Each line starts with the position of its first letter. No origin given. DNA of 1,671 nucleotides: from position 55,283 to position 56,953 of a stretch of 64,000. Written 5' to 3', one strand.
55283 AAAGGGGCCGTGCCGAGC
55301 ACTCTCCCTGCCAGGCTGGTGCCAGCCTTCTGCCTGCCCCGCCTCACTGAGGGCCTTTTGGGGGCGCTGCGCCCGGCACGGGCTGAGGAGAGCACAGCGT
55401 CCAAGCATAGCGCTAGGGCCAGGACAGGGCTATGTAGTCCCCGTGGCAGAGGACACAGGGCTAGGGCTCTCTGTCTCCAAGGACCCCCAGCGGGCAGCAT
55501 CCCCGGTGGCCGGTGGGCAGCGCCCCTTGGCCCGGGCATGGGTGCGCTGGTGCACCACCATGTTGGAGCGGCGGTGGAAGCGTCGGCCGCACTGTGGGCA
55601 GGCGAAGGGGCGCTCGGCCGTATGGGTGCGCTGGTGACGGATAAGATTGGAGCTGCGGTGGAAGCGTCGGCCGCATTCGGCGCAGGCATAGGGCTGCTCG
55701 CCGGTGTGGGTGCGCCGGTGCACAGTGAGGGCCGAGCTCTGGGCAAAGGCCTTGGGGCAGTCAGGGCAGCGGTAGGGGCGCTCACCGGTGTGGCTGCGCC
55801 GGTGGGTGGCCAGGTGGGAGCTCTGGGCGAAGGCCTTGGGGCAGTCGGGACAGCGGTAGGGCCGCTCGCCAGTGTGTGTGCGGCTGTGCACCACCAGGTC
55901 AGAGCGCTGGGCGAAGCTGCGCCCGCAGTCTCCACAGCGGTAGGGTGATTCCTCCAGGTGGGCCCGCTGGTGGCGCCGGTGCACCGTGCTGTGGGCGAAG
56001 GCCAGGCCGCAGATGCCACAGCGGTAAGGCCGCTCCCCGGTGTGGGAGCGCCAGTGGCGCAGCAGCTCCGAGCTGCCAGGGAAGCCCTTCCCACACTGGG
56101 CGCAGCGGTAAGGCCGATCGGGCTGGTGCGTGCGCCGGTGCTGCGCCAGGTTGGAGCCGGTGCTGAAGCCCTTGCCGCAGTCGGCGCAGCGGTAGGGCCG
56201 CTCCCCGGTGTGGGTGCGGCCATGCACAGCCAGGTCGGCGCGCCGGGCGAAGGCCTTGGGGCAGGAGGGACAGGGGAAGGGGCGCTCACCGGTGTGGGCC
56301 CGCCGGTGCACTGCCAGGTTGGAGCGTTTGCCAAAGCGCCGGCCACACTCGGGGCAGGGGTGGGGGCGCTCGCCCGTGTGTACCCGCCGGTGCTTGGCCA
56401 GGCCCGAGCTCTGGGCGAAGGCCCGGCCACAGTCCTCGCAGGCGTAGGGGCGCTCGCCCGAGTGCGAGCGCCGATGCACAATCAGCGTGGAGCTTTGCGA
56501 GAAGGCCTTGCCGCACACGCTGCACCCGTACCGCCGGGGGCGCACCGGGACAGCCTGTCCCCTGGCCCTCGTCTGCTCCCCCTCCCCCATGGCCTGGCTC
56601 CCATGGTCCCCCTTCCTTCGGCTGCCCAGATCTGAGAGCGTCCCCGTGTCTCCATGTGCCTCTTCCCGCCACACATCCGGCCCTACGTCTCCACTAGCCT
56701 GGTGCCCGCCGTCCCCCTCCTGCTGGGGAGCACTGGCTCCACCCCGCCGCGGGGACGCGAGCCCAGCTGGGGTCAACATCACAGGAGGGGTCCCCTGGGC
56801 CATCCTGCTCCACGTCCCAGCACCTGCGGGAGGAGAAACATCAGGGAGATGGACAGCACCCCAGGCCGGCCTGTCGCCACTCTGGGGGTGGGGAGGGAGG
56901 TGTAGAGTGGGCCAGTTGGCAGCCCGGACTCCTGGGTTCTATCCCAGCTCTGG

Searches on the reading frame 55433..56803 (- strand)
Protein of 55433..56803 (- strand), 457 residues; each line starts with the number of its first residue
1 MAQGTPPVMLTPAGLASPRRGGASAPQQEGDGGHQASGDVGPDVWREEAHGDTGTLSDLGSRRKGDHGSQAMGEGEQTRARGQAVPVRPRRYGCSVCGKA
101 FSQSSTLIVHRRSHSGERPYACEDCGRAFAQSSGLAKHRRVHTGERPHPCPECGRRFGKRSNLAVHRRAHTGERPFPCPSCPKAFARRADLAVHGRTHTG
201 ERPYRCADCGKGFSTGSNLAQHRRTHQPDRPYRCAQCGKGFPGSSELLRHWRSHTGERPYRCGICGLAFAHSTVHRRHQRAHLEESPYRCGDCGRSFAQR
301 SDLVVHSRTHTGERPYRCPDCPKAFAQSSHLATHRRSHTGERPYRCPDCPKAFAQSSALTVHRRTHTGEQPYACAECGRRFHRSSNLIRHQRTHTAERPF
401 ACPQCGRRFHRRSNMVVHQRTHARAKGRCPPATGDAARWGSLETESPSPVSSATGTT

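Call 62: search_protein_families(library=pfam, proteins=[window:55433-56803:-], max_evalue=0.01)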
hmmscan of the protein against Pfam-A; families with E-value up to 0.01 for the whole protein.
window:55433-56803:- (457 aa): 23 families
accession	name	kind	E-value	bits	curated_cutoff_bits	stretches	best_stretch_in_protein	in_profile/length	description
PF13465.12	zf-H2C2_2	-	5.4e-87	281.8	40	11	330-355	1-26/26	Zinc-finger double domain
PF00096.32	zf-C2H2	-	2.6e-76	248.3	25.2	11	344-366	1-23/23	Zinc finger, C2H2 type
PF13894.12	zf-C2H2_4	-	3.8e-44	145.7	27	6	232-254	1-23/24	C2H2-type zinc finger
PF23561.1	zf-C2H2_15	-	3.3e-26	91.4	27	1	293-314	9-30/30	C2H2 zinc finger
PF12171.14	zf-C2H2_jaz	-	8.7e-22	77.2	22.6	0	204-226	2-24/27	Zinc-finger double-stranded RNA-binding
PF22995.2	C2CH-3rd_BIRD-IDD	-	3.6e-21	75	27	1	175-197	1-23/25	BIRD-IDD transcription factor, third C2HC zinc finger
PF13912.12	zf-C2H2_6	-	4.3e-19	68.4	25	2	204-227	2-25/27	C2H2-type zinc finger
PF23612.1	zf-C2H2_ZN142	-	5.1e-13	48.8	27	0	94-112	3-21/27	ZN142 C2H2 zinc finger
PF09723.15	Zn_ribbon_8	-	1.1e-10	41.7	34.4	2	372-411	6-39/41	Zinc ribbon domain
PF18439.7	zf_UBZ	-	6.2e-08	32.6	25.6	0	232-250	3-20/32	Ubiquitin-Binding Zinc Finger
PF07975.18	C1_4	-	7.7e-08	32.9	28.9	0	262-311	2-49/55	TFIIH C1-like domain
PF00130.28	C1_1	-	1.2e-07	31.9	26.5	0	338-383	6-40/53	Phorbol esters/diacylglycerol binding domain (C1 domain)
PF25207.1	DUF7837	-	1.8e-07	31.5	27.8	0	373-406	7-41/47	Domain of unknown function (DUF7837)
PF23447.1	DUF7128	-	3e-07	30.7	25.7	0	115-147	8-40/44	Domain of unknown function (DUF7128)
PF17283.8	Zn_ribbon_SprT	-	9.5e-06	26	28.1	0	260-299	5-36/38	SprT-like zinc ribbon domain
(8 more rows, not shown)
